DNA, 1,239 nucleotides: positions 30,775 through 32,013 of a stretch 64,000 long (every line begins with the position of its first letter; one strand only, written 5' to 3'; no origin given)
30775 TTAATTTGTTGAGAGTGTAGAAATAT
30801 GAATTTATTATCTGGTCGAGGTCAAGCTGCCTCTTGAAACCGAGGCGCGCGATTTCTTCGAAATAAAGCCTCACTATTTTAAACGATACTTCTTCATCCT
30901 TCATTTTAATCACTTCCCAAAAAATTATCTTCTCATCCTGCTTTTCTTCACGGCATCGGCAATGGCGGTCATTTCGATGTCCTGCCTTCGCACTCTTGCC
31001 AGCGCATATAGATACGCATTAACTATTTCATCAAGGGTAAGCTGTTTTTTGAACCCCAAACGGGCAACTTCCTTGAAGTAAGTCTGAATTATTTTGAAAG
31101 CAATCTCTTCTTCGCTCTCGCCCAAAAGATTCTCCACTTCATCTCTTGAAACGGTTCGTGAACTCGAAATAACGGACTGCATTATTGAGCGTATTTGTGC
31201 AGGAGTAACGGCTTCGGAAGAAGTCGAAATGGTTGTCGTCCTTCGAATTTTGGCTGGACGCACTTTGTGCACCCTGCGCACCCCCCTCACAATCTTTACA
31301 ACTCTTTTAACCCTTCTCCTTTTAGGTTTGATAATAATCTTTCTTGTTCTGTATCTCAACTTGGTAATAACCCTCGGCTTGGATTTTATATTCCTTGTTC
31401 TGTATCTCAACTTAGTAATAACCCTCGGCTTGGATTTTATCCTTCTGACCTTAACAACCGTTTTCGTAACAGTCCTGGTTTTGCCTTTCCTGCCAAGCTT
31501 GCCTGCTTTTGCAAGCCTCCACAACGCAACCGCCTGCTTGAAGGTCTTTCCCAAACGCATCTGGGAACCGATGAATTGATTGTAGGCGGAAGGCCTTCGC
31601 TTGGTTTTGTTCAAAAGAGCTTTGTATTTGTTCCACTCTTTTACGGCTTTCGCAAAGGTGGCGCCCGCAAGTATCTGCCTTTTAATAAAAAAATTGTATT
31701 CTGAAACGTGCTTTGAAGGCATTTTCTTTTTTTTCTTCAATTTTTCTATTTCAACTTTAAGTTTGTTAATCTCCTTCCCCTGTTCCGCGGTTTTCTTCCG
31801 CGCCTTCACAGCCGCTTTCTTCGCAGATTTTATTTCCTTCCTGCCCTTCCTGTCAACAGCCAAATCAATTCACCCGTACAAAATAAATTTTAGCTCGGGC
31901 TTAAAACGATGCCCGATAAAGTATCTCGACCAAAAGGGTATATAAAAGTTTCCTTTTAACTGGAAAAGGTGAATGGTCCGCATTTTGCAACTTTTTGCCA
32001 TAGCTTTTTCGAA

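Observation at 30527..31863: Candidate novel chromatin/nucleic-acid-binding pair: hyper-basic protein with duplicated HMG/YABBY-like motif plus a paralogous small acidic partner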

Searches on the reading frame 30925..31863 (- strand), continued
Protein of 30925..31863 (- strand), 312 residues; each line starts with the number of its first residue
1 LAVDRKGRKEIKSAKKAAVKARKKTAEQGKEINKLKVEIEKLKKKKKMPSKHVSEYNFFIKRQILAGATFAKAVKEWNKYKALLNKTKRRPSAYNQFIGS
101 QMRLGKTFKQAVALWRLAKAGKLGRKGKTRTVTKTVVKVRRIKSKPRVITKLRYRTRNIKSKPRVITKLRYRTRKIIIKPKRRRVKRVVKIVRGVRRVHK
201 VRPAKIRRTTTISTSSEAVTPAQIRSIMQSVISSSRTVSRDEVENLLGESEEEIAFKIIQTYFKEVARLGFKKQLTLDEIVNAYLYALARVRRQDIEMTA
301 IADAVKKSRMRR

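Call 67: find_encoding_contigs(protein=P0059, flank=5000, max_places=1)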
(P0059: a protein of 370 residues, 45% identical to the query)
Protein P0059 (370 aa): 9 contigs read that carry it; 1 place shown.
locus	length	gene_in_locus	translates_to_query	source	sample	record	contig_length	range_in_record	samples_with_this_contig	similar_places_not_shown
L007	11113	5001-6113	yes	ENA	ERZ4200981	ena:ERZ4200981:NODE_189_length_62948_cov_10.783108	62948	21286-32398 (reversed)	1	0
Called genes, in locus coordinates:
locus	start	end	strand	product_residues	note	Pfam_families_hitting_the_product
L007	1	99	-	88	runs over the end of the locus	-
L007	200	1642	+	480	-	PF01409:tRNA-synt_2d, PF00152:tRNA-synt_2 (faint)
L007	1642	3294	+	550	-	PF03484:B5, PF17759:tRNA_synthFbeta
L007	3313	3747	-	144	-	PF02915:Rubrerythrin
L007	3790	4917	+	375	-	PF01637:ATPase_2 (weak), PF13191:AAA_16 (weak), PF13401:AAA_22, PF24883:NPHP3_N (faint), PF00004:AAA (weak), PF09848:SLFN-g3_helicase (weak), PF22703:Cdc6_lid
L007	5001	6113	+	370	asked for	-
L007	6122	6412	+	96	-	-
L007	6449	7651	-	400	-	PF01926:MMR_HSR1, PF02421:FeoB_N (faint), PF08438:YGR210-like_G4, PF02824:TGS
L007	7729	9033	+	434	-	PF03215:Rad17 (faint), PF05496:RuvB_N, PF00004:AAA, PF21960:RCF1-5-like_lid (weak)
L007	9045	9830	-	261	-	-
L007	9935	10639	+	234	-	PF13483:Lactamase_B_3, PF12706:Lactamase_B_2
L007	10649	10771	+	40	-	-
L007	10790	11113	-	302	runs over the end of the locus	PF23023:Anti-Pycsar_Apyc1, PF00753:Lactamase_B (weak), PF13691:Lactamase_B_4, PF12706:Lactamase_B_2 (weak)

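Call 74: search_protein_families(library=phrogs, proteins=[window:30925-31863:-], max_evalue=0.01)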
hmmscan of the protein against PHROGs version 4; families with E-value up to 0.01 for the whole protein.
window:30925-31863:- (312 aa): 0 families

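Call 75: search_protein_families(library=padloc, proteins=[window:30925-31863:-], max_evalue=0.1)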
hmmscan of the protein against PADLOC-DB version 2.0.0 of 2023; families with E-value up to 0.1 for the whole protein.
window:30925-31863:- (312 aa): 1 family
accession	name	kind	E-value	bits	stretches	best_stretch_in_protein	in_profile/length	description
PDLC01403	Csa3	-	0.0032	15.9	1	203-285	20-102/109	"CAS-I,CAS-II,CAS-III,CAS-IV,CAS-V,CAS-VI; associated_signaling"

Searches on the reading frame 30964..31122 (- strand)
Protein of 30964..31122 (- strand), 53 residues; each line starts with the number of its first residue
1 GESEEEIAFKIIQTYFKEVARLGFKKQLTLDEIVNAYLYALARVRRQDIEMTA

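Call 58: search_solved_structures(query=A8, max_evalue=10, show_alignments=3)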
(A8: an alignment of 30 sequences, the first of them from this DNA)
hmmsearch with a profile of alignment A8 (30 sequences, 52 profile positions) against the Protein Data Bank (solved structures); distinct sequences matched with E-value up to 10: 7.
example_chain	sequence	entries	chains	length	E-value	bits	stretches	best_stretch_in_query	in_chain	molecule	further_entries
2hn1_A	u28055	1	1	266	0.33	13.6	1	29-46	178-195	Magnesium and cobalt transporter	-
7qoj_I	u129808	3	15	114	0.7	12.6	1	5-33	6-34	Tail hub protein B gp39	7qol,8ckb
3hx3_A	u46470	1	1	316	0.83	12.4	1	26-48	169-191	Retinaldehyde-binding protein 1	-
3hy5_A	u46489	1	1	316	0.83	12.4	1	26-48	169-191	Retinaldehyde-binding protein 1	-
4cj6_A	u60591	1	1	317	0.83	12.4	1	26-48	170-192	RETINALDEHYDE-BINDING PROTEIN 1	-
4ciz_A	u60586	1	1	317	0.83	12.4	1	26-48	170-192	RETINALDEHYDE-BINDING PROTEIN 1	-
7ezi_A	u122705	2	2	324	1.6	11.5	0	28-47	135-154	L-galactose dehydrogenase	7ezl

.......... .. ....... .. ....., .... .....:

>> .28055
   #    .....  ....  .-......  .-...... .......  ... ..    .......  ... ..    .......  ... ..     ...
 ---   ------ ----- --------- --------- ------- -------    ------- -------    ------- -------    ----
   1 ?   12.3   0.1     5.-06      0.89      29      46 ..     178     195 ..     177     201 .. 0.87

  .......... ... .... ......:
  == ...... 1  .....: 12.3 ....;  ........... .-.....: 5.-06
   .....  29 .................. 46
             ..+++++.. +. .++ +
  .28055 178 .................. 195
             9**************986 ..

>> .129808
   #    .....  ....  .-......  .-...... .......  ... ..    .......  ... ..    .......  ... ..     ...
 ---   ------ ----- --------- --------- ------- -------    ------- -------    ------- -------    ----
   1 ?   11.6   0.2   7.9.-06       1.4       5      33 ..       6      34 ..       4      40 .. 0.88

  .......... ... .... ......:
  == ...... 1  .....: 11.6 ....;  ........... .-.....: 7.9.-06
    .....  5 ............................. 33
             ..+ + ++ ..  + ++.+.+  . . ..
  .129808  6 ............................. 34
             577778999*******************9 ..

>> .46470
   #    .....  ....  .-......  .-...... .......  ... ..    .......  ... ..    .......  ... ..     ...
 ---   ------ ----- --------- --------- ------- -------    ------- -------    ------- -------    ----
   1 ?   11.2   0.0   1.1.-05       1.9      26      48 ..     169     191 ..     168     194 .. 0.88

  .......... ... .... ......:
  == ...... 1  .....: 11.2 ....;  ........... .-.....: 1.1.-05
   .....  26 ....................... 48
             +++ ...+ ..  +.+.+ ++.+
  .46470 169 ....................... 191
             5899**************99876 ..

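Call 59: find_homologous_proteins(query=A8, max_evalue=0.01)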
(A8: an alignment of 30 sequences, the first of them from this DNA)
Query A8 (30 sequences) (53 aa, profile of the alignment): 138 proteins with E <= 0.01 among 356 candidates; the best 120 are listed.
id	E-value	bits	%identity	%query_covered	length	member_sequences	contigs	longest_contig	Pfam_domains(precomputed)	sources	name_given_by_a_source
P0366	7.4e-25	104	52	91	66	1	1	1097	-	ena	-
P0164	9.9e-25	103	55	92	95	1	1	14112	-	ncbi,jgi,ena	-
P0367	1.2e-24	103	51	92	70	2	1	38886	-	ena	-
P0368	1.8e-24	103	57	92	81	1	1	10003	-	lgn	-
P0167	1.9e-24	103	55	92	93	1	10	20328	-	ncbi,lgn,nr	ncbi:MAG: hypothetical protein PHX27_02290 [Candidatus ainarchaeum sp.]|nr:hypothetical protein [Can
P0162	6.0e-24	101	52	94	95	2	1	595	-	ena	-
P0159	6.1e-24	101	57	92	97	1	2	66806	-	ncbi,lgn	-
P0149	6.1e-24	101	57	92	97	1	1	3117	-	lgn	-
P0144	7.5e-24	101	53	92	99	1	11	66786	-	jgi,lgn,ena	jgi:hypothetical protein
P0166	9.1e-24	100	55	92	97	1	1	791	-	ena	-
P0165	9.3e-24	100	53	92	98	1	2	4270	-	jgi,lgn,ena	-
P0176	9.8e-24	100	52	94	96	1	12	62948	-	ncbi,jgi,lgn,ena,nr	ncbi:MAG: hypothetical protein HOE11_04120 [Candidatus Diapherotrites archaeon]|jgi:hypothetical pro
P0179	9.8e-24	100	53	92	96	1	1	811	-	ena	-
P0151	1.1e-23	100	53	92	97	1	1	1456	-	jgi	jgi:hypothetical protein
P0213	1.1e-23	100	51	92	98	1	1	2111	-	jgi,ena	-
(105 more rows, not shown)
